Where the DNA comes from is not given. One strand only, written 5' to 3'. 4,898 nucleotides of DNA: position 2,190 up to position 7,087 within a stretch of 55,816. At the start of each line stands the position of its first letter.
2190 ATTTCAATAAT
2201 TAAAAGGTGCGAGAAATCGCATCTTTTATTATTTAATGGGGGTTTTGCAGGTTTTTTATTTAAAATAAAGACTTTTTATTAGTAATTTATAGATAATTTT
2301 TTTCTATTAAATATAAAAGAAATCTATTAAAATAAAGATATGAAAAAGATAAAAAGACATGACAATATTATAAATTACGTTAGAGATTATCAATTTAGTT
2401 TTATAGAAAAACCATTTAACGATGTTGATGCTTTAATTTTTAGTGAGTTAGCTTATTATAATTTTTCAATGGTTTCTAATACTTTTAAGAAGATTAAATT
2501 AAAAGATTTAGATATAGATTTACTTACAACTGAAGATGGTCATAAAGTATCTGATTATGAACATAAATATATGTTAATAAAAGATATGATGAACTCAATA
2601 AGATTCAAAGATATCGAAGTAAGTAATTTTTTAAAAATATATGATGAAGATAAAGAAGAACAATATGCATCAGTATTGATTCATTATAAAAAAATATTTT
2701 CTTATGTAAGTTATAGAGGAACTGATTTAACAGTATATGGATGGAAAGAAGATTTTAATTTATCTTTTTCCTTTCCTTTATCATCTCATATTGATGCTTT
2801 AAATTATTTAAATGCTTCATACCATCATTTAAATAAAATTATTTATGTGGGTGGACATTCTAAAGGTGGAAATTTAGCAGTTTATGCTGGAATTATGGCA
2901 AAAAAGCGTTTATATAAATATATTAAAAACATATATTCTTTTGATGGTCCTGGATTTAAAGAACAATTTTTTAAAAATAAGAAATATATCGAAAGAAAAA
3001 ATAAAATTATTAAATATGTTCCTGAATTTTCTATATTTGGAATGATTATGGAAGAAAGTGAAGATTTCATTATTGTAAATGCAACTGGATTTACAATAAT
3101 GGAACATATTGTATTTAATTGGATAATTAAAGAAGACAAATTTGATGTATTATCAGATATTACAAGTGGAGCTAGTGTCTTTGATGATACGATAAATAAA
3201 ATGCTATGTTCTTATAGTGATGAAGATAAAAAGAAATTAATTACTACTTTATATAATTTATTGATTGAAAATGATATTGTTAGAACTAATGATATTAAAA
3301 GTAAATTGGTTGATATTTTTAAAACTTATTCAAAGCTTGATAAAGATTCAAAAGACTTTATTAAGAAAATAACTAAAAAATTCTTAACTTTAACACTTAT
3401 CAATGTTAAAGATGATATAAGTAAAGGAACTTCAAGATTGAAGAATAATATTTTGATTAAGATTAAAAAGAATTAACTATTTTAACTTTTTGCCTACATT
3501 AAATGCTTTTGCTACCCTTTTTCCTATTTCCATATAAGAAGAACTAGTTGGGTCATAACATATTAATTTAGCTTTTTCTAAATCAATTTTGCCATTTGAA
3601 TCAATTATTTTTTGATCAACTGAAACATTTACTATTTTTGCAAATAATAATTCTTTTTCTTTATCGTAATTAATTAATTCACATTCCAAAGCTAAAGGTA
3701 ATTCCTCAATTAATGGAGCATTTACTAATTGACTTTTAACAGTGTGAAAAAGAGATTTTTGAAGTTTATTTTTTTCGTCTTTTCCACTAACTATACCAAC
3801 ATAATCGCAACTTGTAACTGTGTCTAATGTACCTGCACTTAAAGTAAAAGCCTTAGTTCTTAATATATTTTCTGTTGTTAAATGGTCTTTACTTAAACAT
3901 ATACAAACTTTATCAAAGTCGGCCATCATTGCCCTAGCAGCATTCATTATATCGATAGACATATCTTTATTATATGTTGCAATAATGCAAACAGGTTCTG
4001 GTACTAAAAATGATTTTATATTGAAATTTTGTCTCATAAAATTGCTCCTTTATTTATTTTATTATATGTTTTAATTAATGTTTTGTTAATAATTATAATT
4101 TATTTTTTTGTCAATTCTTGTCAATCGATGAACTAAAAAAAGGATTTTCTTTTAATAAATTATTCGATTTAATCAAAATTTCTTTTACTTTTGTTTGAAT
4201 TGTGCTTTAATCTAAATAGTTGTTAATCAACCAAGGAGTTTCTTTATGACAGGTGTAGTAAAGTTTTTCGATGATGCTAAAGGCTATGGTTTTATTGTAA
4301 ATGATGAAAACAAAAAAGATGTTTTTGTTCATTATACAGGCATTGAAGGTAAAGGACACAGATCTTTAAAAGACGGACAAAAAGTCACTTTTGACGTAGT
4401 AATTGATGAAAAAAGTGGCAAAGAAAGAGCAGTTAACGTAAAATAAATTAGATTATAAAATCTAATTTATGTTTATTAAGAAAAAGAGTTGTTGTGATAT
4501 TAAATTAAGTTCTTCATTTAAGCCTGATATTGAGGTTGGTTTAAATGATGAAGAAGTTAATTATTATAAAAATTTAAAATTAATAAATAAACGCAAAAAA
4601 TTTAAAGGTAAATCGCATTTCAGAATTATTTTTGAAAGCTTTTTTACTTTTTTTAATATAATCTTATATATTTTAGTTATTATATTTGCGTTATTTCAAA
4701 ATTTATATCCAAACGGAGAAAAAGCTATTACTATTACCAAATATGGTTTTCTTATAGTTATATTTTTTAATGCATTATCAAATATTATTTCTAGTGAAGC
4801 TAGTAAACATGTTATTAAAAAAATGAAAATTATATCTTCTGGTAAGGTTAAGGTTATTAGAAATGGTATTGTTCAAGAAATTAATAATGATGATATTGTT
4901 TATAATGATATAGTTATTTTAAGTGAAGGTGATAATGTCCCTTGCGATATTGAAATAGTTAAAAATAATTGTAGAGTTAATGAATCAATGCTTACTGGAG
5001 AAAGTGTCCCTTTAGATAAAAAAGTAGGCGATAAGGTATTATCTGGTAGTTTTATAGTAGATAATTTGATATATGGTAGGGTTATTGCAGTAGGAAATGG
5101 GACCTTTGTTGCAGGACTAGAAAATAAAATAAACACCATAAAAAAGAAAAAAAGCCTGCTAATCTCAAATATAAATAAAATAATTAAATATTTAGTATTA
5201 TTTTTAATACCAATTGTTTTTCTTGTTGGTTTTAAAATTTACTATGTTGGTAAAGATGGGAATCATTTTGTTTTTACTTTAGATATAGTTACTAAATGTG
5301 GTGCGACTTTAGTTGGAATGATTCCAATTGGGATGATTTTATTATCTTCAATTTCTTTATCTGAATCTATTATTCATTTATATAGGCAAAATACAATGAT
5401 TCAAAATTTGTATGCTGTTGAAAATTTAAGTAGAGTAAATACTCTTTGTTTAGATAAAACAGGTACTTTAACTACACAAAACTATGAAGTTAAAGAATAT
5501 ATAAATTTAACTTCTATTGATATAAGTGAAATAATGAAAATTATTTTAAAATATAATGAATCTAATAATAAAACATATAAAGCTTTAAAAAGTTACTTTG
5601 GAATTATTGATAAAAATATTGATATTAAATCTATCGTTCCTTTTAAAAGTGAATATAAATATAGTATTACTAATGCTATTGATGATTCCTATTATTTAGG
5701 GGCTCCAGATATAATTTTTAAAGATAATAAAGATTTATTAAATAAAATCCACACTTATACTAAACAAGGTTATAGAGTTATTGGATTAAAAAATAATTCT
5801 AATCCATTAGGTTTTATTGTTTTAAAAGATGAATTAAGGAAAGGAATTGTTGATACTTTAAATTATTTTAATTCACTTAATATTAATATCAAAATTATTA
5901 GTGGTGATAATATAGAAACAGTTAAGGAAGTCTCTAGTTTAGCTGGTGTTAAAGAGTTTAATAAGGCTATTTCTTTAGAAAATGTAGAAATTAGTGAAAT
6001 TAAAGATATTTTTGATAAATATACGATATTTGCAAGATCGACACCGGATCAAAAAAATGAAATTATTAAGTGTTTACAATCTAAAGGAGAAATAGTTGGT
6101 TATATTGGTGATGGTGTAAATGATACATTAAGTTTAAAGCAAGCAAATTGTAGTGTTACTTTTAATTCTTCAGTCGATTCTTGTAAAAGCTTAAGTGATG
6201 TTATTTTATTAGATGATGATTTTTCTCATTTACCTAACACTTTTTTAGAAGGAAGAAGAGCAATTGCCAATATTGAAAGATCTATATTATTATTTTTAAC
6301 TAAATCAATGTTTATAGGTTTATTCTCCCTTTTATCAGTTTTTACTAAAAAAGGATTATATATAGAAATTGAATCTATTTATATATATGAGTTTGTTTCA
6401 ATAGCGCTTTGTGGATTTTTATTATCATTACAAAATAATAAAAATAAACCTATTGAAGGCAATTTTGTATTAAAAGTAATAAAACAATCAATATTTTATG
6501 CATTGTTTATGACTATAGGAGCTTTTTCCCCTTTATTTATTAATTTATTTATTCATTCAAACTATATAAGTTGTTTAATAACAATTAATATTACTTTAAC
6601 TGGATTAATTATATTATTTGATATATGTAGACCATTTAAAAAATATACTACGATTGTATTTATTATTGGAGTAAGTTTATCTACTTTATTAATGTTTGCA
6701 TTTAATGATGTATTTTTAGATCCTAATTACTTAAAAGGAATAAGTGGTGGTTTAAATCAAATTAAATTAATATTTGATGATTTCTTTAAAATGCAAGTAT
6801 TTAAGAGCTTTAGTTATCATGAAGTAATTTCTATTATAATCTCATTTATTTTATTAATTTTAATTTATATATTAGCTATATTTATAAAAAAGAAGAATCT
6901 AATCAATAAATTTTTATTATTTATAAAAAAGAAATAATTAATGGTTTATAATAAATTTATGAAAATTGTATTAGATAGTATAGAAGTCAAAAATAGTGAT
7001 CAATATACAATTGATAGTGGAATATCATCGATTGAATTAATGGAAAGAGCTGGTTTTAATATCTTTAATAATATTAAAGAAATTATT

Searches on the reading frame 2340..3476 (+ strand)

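Call 41: search_protein_families(library=pfam, proteins=[window:2340-3476:+], max_evalue=0.00001)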
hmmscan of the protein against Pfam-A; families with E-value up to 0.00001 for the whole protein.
window:2340-3476:+ (378 aa): 1 family
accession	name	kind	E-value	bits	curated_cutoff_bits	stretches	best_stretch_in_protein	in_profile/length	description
PF11187.14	Mbeg1-like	-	1.1e-66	225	21.1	1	83-305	1-223/224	Mbeg1-like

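Call 47: search_protein_families(library=padloc, proteins=[window:2340-3476:+], max_evalue=0.001)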
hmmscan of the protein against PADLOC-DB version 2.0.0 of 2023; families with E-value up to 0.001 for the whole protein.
window:2340-3476:+ (378 aa): 0 families

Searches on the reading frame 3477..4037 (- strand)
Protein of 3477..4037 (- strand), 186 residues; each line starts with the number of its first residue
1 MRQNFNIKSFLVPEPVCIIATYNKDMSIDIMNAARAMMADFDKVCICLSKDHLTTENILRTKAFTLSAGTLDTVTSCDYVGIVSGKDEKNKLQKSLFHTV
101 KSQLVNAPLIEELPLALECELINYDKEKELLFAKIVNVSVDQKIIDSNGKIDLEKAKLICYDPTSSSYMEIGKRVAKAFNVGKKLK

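Call 41: search_protein_families(library=pfam, proteins=[window:3477-4037:-], max_evalue=0.00001)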
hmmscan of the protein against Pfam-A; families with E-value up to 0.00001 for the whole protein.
window:3477-4037:- (186 aa): 1 family
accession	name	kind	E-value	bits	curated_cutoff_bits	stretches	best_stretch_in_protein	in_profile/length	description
PF01613.24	Flavin_Reduct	-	1.5e-11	45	27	1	12-143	4-136/153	Flavin reductase like domain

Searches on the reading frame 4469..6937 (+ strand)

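Call 41: search_protein_families(library=pfam, proteins=[window:4469-6937:+], max_evalue=0.00001)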
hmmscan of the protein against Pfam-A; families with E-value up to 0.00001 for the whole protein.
window:4469-6937:+ (822 aa): 2 families
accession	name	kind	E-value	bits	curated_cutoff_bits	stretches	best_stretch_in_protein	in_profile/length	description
PF00122.25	E1-E2_ATPase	-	2.8e-37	128.4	28.1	1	125-304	5-178/181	E1-E2 ATPase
PF00702.32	Hydrolase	-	1.6e-18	68.3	26.4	1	324-560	2-191/191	haloacid dehalogenase-like hydrolase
